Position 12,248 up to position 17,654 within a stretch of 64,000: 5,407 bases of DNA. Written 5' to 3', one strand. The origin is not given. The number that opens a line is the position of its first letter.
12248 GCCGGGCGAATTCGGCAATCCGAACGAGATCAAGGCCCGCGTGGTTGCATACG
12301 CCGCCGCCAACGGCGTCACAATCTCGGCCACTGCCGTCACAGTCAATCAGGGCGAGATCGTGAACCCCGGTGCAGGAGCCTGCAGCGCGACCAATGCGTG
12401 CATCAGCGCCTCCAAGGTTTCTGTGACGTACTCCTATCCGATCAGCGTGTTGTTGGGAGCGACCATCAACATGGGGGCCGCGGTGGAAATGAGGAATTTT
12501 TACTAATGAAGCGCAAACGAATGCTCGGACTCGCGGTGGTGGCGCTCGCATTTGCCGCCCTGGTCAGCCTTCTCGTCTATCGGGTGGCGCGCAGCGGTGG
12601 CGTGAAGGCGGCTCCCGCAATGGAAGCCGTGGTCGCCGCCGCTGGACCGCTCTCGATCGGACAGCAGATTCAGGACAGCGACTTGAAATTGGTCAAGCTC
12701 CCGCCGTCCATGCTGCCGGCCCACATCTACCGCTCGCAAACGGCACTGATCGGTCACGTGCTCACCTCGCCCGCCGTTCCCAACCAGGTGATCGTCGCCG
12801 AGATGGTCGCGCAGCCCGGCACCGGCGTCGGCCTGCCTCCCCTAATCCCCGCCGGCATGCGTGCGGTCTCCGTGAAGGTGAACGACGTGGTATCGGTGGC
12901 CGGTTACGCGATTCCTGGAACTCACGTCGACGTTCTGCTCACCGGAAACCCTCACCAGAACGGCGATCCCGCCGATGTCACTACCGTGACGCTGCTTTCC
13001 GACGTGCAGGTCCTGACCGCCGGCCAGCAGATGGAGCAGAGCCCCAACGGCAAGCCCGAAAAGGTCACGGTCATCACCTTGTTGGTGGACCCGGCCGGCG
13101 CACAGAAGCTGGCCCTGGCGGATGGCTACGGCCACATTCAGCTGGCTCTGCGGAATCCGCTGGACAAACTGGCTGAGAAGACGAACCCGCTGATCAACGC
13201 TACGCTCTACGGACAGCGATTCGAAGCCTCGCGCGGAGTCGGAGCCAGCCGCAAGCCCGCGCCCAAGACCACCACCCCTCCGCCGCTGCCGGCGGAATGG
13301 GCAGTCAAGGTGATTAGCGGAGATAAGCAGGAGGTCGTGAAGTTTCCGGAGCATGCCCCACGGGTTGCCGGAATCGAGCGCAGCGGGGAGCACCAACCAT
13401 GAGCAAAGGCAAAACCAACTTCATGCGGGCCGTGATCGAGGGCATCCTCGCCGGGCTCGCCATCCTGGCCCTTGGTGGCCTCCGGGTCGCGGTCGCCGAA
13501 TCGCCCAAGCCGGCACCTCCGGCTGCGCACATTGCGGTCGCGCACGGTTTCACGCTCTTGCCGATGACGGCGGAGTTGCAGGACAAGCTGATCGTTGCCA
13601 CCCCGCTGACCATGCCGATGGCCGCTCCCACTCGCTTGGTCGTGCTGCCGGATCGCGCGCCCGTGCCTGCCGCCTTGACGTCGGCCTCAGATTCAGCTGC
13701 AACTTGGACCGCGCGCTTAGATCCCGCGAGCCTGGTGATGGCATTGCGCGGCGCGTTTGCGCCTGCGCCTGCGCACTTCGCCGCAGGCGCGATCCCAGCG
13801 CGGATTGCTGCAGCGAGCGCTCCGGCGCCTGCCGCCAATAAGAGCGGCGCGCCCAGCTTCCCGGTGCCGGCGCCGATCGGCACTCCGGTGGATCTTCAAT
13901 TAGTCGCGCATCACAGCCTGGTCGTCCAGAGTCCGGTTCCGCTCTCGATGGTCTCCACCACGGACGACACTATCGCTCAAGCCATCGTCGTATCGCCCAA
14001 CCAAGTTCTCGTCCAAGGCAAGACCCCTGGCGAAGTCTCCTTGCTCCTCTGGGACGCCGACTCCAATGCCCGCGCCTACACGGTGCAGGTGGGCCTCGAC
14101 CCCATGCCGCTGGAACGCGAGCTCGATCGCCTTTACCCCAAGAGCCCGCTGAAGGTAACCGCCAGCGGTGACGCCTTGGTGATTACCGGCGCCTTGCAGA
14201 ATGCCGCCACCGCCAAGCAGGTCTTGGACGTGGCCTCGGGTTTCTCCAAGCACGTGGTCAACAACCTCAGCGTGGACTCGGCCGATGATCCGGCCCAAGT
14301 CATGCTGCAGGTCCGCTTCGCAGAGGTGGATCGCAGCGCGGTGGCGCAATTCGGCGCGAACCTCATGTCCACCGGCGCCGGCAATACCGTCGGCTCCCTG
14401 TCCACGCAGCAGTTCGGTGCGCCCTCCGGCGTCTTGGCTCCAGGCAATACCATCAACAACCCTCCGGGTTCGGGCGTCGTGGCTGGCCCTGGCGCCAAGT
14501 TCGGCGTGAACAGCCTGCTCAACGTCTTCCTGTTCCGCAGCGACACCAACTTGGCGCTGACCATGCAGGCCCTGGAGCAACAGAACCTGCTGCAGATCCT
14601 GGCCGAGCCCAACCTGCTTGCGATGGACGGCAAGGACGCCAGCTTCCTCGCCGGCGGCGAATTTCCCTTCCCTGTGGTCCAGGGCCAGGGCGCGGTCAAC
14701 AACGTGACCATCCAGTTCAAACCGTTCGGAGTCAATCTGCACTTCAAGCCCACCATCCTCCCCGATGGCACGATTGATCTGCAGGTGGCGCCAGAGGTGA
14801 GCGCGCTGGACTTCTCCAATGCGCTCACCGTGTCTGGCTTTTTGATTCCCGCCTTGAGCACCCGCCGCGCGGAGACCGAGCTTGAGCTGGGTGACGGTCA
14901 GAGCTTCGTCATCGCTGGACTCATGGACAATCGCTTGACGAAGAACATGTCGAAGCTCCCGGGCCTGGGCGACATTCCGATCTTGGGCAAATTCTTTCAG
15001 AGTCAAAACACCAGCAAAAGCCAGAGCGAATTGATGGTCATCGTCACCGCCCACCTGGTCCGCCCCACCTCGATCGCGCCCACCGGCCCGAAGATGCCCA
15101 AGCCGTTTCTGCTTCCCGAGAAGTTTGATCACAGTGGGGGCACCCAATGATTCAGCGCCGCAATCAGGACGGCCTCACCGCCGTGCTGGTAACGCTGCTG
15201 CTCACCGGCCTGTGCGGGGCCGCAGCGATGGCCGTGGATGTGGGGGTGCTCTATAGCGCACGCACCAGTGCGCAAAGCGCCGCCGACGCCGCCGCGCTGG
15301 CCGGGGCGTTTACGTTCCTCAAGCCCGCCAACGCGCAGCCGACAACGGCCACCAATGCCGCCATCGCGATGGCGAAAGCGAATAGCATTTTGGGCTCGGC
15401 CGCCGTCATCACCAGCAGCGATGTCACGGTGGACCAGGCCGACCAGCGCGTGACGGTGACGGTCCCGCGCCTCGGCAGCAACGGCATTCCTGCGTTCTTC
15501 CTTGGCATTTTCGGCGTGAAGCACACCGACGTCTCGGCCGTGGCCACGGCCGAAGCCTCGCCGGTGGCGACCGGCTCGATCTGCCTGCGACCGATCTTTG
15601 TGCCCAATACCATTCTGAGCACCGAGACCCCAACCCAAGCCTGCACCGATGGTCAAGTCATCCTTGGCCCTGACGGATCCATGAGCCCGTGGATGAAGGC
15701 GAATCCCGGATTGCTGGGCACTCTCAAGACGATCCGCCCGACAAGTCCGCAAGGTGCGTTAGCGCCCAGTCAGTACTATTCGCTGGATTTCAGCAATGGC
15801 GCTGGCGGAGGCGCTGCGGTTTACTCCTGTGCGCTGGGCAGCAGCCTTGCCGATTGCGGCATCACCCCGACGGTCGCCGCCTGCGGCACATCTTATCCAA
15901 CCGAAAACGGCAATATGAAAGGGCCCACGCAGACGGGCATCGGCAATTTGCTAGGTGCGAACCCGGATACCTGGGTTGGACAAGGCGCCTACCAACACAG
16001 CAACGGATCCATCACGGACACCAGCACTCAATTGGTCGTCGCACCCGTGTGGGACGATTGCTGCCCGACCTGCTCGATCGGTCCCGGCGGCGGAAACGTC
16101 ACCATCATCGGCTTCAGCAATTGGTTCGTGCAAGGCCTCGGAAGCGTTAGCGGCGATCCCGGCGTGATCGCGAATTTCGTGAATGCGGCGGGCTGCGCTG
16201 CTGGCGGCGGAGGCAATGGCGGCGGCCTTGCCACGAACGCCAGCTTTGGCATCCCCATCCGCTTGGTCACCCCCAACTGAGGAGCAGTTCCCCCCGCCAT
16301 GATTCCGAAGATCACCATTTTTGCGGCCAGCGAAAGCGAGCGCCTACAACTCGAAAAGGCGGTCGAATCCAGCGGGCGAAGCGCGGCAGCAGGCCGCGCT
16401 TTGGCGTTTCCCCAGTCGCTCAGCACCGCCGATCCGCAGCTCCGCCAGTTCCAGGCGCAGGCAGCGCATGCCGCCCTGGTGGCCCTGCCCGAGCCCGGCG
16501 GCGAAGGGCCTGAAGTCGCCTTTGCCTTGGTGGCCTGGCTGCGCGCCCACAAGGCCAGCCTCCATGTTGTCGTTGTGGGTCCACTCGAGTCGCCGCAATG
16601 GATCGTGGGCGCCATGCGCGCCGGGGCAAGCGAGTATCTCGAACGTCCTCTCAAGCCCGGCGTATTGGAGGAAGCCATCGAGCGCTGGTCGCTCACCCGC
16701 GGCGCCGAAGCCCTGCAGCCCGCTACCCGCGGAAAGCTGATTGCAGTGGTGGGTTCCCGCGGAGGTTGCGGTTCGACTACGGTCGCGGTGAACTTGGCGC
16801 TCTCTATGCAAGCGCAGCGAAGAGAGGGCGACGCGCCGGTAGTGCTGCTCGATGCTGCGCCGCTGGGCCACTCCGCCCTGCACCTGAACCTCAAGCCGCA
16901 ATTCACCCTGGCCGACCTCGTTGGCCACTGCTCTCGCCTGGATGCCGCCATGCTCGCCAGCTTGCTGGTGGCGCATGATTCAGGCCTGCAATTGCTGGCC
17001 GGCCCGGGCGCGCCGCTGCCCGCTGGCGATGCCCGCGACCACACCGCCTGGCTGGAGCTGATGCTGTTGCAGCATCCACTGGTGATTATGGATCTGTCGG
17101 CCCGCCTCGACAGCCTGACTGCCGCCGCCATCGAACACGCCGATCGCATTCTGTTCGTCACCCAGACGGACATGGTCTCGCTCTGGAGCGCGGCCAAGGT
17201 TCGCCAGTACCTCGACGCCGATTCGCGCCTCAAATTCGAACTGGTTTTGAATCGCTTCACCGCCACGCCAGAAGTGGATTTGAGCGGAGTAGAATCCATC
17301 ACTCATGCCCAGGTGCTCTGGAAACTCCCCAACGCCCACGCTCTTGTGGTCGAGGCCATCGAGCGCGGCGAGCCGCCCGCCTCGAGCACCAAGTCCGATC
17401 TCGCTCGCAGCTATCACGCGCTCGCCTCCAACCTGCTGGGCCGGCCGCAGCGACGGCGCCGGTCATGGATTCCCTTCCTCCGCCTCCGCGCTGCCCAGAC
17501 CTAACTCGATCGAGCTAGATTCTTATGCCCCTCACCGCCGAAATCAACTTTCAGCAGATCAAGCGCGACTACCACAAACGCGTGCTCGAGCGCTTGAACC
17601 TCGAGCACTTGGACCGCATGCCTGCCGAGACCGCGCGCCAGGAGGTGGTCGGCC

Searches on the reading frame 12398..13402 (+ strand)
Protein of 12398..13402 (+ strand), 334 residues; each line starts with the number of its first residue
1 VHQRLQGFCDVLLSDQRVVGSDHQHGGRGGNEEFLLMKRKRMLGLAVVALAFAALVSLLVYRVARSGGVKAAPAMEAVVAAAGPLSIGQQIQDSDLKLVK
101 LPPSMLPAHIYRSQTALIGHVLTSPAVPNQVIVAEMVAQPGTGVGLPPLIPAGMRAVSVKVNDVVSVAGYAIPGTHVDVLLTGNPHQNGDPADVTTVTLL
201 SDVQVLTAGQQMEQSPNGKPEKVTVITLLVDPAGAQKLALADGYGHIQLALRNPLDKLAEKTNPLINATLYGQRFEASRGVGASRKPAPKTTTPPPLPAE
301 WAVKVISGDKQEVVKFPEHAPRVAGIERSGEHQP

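Call 84: search_protein_families(library=pfam, proteins=[window:12398-13402:+], max_evalue=0.00001)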
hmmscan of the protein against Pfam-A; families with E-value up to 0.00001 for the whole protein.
window:12398-13402:+ (334 aa): 2 families
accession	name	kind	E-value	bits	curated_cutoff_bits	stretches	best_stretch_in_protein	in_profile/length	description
PF16976.10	RcpC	-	3.8e-27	94.9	28.8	1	149-252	6-114/114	Flp pilus assembly protein RcpC/CpaB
PF08666.17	SAF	-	1.8e-06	28.9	21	1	78-137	3-62/63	SAF domain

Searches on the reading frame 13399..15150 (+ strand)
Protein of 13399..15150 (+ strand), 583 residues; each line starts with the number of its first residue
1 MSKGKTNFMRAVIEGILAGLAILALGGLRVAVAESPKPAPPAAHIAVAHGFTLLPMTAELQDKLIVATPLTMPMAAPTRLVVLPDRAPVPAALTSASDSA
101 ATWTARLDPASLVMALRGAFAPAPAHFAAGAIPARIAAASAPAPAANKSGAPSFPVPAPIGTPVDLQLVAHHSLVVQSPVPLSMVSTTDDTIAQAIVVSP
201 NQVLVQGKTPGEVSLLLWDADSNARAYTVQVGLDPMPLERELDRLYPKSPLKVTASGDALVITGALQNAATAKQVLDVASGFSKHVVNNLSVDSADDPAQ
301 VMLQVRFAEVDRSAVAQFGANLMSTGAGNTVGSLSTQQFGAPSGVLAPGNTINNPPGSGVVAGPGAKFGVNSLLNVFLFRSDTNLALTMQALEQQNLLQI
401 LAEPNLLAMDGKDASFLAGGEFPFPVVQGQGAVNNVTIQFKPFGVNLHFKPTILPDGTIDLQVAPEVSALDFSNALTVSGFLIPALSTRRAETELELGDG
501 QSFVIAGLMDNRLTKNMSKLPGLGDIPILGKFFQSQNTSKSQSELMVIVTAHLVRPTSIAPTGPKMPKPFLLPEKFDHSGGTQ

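Call 84: search_protein_families(library=pfam, proteins=[window:13399-15150:+], max_evalue=0.00001)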
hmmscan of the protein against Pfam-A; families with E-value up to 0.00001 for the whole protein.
window:13399-15150:+ (583 aa): 2 families
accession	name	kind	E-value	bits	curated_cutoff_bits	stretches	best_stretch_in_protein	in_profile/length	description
PF00263.26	Secretin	-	8.9e-47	159.3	27.5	1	391-555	1-169/169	Bacterial type II and III secretion system protein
PF13629.12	T2SS-T3SS_pil_N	-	2.1e-12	47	23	1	165-231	4-71/72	Pilus formation protein N terminal region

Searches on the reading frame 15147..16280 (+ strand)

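Call 84: search_protein_families(library=pfam, proteins=[window:15147-16280:+], max_evalue=0.00001)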
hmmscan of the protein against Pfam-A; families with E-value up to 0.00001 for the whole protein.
window:15147-16280:+ (377 aa): 1 family
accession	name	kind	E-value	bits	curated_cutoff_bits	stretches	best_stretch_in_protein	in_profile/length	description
PF13400.11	Tad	-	3.8e-08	34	22.3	1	11-54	3-45/47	Putative Flp pilus-assembly TadE/G-like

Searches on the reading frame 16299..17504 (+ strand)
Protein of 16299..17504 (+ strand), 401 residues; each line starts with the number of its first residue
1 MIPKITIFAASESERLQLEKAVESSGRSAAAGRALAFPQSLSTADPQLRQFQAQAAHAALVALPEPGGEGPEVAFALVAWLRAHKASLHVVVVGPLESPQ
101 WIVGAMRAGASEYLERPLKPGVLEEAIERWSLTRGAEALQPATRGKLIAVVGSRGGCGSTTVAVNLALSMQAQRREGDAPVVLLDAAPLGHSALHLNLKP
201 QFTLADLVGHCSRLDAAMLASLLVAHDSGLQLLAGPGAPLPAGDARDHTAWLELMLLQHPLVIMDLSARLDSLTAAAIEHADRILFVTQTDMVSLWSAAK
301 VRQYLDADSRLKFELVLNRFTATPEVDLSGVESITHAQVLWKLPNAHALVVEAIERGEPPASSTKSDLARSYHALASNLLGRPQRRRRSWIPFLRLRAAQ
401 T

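Call 84: search_protein_families(library=pfam, proteins=[window:16299-17504:+], max_evalue=0.00001)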
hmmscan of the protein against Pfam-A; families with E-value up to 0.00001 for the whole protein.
window:16299-17504:+ (401 aa): 1 family
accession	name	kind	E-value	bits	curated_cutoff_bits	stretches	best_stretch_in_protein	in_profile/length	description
PF13614.12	AAA_31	-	4.3e-06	27.2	27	0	146-191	2-43/177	AAA domain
